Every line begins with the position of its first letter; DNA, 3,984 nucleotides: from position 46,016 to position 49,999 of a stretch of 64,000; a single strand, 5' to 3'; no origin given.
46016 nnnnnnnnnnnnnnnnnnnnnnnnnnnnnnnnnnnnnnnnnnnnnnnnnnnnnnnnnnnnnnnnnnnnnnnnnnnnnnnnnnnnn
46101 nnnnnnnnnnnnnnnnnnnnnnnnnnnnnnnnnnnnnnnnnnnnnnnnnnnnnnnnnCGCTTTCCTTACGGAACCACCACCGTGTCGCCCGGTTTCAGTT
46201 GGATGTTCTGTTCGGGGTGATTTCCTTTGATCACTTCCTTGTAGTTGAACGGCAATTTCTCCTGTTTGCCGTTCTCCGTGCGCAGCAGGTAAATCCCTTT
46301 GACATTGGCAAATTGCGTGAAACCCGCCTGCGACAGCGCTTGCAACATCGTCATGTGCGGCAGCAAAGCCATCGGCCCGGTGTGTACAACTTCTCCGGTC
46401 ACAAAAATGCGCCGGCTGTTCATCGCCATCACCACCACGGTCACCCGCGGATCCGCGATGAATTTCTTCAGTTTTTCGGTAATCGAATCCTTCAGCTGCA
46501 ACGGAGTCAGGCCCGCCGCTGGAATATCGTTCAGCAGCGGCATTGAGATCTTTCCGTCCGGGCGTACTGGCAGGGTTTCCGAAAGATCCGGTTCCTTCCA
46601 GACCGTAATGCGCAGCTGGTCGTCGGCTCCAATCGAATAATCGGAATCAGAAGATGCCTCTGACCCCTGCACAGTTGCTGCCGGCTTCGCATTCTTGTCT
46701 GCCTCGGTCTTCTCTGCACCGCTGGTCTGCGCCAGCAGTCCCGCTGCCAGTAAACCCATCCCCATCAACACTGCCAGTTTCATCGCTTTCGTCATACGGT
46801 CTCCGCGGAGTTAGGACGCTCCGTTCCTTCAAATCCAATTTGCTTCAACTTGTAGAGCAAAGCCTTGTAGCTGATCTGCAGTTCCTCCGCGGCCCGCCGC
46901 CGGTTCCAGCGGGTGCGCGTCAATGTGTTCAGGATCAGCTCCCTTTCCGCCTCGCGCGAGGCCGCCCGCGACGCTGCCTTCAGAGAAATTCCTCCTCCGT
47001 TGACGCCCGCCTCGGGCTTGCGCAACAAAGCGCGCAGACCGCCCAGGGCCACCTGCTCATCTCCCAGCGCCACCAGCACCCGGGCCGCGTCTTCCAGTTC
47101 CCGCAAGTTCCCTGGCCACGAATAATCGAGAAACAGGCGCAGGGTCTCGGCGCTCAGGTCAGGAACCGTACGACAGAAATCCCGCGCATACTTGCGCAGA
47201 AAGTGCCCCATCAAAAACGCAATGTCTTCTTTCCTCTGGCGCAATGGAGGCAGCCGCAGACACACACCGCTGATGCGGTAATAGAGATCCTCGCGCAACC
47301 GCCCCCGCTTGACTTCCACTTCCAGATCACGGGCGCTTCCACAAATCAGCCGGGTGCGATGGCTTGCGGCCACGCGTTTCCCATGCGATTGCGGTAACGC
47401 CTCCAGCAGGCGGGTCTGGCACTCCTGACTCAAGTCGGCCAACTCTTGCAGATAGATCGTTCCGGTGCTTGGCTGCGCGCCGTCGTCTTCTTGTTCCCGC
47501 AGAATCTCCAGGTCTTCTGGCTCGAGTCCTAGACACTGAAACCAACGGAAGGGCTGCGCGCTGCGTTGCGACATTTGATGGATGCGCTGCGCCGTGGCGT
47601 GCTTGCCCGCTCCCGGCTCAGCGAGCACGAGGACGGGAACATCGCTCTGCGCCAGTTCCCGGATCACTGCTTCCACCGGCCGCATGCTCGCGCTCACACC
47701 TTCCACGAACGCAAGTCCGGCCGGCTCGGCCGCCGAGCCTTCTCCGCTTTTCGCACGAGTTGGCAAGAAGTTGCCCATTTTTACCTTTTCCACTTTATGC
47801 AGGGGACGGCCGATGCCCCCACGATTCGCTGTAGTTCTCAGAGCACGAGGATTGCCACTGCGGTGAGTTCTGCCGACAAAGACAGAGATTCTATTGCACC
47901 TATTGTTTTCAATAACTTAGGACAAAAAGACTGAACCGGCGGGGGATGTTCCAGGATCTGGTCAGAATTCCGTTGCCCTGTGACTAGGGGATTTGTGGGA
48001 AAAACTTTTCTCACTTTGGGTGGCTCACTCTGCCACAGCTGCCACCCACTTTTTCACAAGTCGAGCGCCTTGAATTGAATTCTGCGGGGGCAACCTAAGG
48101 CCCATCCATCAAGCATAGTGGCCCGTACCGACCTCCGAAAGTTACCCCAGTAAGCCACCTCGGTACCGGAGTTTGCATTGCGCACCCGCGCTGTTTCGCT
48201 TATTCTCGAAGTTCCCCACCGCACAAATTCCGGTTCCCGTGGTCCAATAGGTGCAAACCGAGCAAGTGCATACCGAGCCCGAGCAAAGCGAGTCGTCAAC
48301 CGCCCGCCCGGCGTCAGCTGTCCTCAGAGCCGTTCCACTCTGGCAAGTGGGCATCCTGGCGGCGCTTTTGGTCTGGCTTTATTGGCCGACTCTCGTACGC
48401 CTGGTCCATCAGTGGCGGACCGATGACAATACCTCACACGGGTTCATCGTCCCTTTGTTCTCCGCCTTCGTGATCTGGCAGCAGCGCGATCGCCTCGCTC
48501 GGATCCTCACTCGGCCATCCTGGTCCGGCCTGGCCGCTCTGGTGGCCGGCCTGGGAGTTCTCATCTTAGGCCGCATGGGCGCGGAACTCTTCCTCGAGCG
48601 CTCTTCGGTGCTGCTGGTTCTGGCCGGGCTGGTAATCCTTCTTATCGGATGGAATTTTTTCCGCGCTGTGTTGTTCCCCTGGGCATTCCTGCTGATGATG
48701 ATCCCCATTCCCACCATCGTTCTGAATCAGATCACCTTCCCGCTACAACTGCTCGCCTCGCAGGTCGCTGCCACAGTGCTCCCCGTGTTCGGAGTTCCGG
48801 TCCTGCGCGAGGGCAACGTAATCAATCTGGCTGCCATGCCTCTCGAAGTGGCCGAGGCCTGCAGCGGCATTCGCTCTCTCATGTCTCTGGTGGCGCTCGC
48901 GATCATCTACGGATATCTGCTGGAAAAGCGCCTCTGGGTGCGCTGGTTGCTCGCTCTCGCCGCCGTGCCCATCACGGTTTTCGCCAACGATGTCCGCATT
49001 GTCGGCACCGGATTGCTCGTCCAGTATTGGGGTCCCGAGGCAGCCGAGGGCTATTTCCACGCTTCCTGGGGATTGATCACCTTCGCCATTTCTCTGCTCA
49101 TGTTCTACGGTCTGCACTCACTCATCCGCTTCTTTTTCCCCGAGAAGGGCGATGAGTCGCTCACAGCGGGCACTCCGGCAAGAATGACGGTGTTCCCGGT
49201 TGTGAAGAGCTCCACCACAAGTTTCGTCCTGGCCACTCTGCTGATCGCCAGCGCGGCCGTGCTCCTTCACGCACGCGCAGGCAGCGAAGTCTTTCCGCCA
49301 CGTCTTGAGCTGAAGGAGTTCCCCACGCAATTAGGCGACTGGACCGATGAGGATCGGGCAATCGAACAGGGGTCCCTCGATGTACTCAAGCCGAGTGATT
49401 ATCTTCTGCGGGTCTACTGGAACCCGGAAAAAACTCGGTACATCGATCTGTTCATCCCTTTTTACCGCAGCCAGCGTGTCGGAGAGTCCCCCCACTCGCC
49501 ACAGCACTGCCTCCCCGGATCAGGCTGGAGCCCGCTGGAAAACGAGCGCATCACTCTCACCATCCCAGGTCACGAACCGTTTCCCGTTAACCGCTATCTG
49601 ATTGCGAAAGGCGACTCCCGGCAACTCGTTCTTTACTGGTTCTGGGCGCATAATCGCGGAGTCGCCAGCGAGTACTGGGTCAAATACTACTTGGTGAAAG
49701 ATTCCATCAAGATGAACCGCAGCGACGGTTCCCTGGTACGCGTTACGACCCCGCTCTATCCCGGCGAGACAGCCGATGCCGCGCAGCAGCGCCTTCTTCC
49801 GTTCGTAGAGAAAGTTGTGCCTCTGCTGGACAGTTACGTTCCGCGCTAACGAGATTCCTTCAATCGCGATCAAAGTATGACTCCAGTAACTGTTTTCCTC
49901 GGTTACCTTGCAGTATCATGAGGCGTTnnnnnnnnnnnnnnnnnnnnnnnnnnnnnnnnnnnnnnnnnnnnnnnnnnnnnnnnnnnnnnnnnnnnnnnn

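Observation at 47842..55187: Four similar sigma54-type promoters upstream of the EPS operon, the PEP-CTERM substrate, an EBP gene and the kinase/regulator pair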

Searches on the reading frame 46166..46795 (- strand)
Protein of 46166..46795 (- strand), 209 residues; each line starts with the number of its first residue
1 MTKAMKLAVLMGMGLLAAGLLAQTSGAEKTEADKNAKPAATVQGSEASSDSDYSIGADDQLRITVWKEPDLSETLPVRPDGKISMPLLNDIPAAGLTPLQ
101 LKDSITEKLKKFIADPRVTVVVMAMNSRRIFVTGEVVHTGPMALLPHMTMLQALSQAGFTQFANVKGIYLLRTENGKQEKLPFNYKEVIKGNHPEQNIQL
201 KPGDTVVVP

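Call 5: search_protein_families(library=ncbifam, proteins=[window:46166-46795:-])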
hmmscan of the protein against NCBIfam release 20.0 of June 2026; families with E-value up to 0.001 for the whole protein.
window:46166-46795:- (209 aa): 4 families
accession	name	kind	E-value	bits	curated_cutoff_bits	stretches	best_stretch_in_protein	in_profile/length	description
TIGR03027.2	pepcterm_export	equivalog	1.2e-43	148.8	180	1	52-209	2-165/169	XrtA/PEP-CTERM system exopolysaccharide export protein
NF041843.1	EpsY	equivalog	4.2e-38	130.7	320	1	45-208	45-210/211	exopolysaccharide export protein EpsY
NF011658.0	PRK15078.1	subfamily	3.5e-21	75.4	333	1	47-209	79-250/380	polysaccharide export protein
TIGR03028.1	EpsE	equivalog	5.5e-20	71.7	262.65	1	52-208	1-159/239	polysaccharide export protein EpsE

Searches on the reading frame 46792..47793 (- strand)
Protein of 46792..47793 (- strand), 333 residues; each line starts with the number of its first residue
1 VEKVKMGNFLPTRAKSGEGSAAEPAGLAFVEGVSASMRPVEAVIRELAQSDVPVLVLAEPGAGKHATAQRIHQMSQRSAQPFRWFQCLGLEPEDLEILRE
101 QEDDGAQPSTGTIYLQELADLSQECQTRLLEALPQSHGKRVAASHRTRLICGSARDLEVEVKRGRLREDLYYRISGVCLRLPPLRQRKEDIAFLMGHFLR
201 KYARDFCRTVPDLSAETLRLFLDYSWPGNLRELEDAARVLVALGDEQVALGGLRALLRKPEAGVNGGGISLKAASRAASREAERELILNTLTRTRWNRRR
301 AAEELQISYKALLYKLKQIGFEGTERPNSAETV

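Call 5: search_protein_families(library=ncbifam, proteins=[window:46792-47793:-])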
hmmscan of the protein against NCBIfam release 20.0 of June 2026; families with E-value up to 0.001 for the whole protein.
window:46792-47793:- (333 aa): 24 families
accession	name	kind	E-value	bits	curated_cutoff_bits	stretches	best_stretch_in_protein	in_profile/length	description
TIGR01817.1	nifA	equivalog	3.2e-45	154.9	528.85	1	28-238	196-422/534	nif-specific transcriptional activator NifA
NF008469.0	PRK11361.1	equivalog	3.8e-44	151.1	714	1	36-322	151-457/461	acetoacetate metabolism transcriptional regulator AtoC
TIGR02915.1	PEP_resp_reg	equivalog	5e-44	150.9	502.6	1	30-317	141-440/445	PEP-CTERM-box response regulator transcription factor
NF007689.0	PRK10365.1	equivalog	9.7e-43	146.5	760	1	16-317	128-440/441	sigma-54-dependent response regulator transcription factor ZraR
NF050807.1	TransRegFlbDCaul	equivalog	1e-42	146.6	750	1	36-331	126-450/454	sigma-54-dependent transcriptional regulator FlbD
NF051870.1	NAssimRespRegNtrX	equivalog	1.1e-41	143.2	600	1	31-320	142-451/452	nitrogen assimilation response regulator NtrX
NF041552.1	TF_PrdR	equivalog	6.1e-41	140.4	795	2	110-318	362-575/577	sigma-54 dependent transcriptional regulator PrdR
TIGR01818.1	ntrC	equivalog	9e-41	140.1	558.6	2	107-247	226-370/463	nitrogen regulation protein NR(I)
TIGR02974.1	phageshock_pspF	equivalog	5.9e-40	137.5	443.55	2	34-240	5-230/336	phage shock protein operon transcriptional activator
NF041906.1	V4R_TF_MobR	exception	2.7e-39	135.1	999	1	32-318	236-543/544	phenol degradation transcriptional regulator MobR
NF038308.1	RNA_repair_RtcR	equivalog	6.8e-39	134.1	650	2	110-310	279-502/530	RNA repair transcriptional activator RtcR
NF003451.0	PRK05022.1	equivalog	1.3e-38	133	476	2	110-320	285-509/512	nitric oxide reductase transcriptional regulator NorR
NF008485.2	PRK11388.1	equivalog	2.1e-38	132.1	551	1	32-321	336-637/643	dihydroxyacetone kinase operon transcriptional regulator DhaR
NF008085.0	PRK10820.1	equivalog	1.2e-37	129.7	576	1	31-322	207-513/520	transcriptional regulator TyrR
TIGR02329.1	propionate_PrpR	equivalog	8.6e-35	120.3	499.2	1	30-317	214-525/526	propionate catabolism operon regulatory protein PrpR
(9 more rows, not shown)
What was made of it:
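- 46792..47778 (-): First gene of the EPS operon: a 328-aa EBP paralog without the GAFTGA loop. Walker A is AEPGAGK and the Walker B Asp is replaced by Gln. The Fis-type HTH is intact. NCBIfam scores are far below all EBP cut-offs (call 5).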

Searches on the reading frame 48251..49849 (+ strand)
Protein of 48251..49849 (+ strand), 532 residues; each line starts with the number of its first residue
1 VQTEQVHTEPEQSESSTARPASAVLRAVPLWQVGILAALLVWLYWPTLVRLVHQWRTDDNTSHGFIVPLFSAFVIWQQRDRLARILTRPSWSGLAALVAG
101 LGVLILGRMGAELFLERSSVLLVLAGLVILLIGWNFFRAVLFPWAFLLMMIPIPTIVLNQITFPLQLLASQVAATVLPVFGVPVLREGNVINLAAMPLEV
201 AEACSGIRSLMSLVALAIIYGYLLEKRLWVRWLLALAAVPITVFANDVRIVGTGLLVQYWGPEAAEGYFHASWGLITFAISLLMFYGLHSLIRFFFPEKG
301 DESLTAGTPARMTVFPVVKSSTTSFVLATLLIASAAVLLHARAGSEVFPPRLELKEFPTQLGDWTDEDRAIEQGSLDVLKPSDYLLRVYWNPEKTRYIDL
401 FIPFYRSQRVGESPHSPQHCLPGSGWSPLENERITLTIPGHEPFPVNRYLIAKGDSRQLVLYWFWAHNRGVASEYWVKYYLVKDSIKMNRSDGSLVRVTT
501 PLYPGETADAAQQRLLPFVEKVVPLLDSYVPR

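Call 5: search_protein_families(library=ncbifam, proteins=[window:48251-49849:+])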
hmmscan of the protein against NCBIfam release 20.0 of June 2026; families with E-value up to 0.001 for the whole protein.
window:48251-49849:+ (532 aa): 22 families
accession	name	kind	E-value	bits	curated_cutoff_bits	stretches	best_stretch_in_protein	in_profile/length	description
TIGR04152.1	exosort_VPLPA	exception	3.1e-132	442.1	400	1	52-531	2-486/486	VPLPA-CTERM-specific exosortase XrtD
NF038142.1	exosort_XrtW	exception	3.2e-100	335.8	425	1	32-529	4-493/494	exosortase W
TIGR03109.2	exosort_XrtA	exception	5.3e-61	206.3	208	1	33-290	3-257/261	exosortase A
TIGR02602.1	8TM_EpsH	subfamily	1.1e-58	198.6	105.55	1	53-289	2-237/241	exosortase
NF035943.2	exosort_XrtV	exception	1.5e-49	168.7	313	1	35-293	7-267/270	exosortase V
TIGR03113.1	exosort_XrtB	exception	3.3e-44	151.5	275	1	35-295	4-267/268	exosortase B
TIGR02914.1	EpsI_fam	equivalog_domain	3.6e-39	134.1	42.8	1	355-529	2-173/174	exosortase C-terminal domain/associated protein EpsI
TIGR04151.1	exosort_VPDSG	exception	9.5e-27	94.2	300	1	39-292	36-299/306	VPDSG-CTERM-specific exosortase XrtC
TIGR04178.1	exo_archaeo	signature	6e-21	74.5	23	1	198-291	1-94/97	exosortase/archaeosortase family protein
NF033464.1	cyanoexo_CrtC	exception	4.3e-16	59.3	225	1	36-286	10-268/278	cyanoexosortase C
NF033770.1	exosort_XrtT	exception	1.2e-14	53.8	250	1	48-427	16-385/472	exosortase T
TIGR04156.1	cyanoexo_CrtB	exception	1.6e-13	50.8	300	1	33-284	4-258/280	cyanoexosortase B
TIGR04476.1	exosort_XrtN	exception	4.7e-13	49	200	1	40-295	6-247/406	exosortase N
TIGR04199.1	exosort_xrtJ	exception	2.4e-12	46.6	200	1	37-252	5-231/522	exosortase J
TIGR04489.1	exosort_XrtO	exception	2.7e-12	46.2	250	1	119-347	81-309/451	exosortase O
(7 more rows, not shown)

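Call 12: find_related_loci(query=window:48266-49849:+, collection=genome_contigs, flank=10000)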
Query window:48266-49849:+ (527 aa) in genome_contigs; peptide patterns used: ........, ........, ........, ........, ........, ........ (x = any residue, [..] = any of these).
53 stretches matched a pattern; 21 encode a relative of the query (tblastn E <= 1e-3); 21 distinct loci.
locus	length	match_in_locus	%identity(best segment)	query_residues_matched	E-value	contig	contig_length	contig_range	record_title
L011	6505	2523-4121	77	1-527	0e+0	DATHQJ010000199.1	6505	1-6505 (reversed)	MAG TPA_asm: Candidatus Binatus sp. isolate SMAG_U12736 k141_305987, whole genome shotgun sequence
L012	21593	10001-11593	75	1-527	0e+0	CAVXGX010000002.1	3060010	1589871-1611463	MAG: uncultured Acidobacteriota bacterium isolate MFD04463.bin.1.253 genome assembly, contig: contig_50429, whole genome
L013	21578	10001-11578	72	1-527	0e+0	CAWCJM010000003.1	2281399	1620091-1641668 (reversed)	MAG: uncultured Acidobacteriaceae bacterium isolate MFD00731.bin.2.170 genome assembly, contig: contig_30190, whole geno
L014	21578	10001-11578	73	1-527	0e+0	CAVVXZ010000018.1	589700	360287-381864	MAG: uncultured Acidobacteriaceae bacterium isolate MFD04570.bin.1.38 genome assembly, contig: contig_122822, whole geno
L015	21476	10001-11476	75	36-527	0e+0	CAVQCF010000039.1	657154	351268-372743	MAG: uncultured Acidobacteriaceae bacterium isolate MFD01138.bin.1.98 genome assembly, contig: contig_9748, whole genome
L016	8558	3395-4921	63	5-527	0e+0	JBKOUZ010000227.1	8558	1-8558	MAG: Acidobacteriota bacterium isolate GM_HAYS_MAG_00006 GM_HAYS_000000233267, whole genome shotgun sequence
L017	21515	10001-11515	63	26-527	0e+0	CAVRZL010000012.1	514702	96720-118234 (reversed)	MAG: uncultured Acidobacteriota bacterium isolate MFD06085.bin.3.99 genome assembly, contig: contig_37940, whole genome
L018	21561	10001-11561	68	7-527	0e+0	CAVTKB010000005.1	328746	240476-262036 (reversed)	MAG: uncultured Acidobacteriota bacterium isolate MFD05521.bin.1.70 genome assembly, contig: contig_15429, whole genome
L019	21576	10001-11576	74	3-527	0e+0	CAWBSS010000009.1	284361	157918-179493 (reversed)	MAG: uncultured Acidobacteriaceae bacterium isolate MFD04570.bin.1.113 genome assembly, contig: contig_119562, whole gen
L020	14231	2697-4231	80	1-527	0e+0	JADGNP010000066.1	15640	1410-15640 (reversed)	MAG: Candidatus Sulfotelmatobacter sp. isolate Chersky.24_37 contig-100_892, whole genome shotgun sequence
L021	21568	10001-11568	73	1-527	0e+0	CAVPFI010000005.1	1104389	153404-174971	MAG: uncultured Acidobacteriaceae bacterium isolate MFD10071.bin.1.91 genome assembly, contig: contig_40354, whole genom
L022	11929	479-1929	79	31-527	9e-135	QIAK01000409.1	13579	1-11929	MAG: Acidobacteria bacterium isolate gp1 AA131 14_1009_12_20cm_scaffold_3278_curated, whole genome shotgun sequence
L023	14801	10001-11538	70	1-527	0e+0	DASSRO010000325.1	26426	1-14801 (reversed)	MAG TPA_asm: Candidatus Sulfotelmatobacter sp. isolate SMAG_U491 k141_21314, whole genome shotgun sequence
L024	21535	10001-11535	65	3-527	0e+0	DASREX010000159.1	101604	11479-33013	MAG TPA_asm: Candidatus Sulfotelmatobacter sp. isolate SMAG_U10017 k141_1131608, whole genome shotgun sequence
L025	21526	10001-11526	67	5-527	0e+0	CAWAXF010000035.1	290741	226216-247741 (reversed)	MAG: uncultured Acidobacteriota bacterium isolate MFD08416.bin.1.86 genome assembly, contig: contig_6271, whole genome s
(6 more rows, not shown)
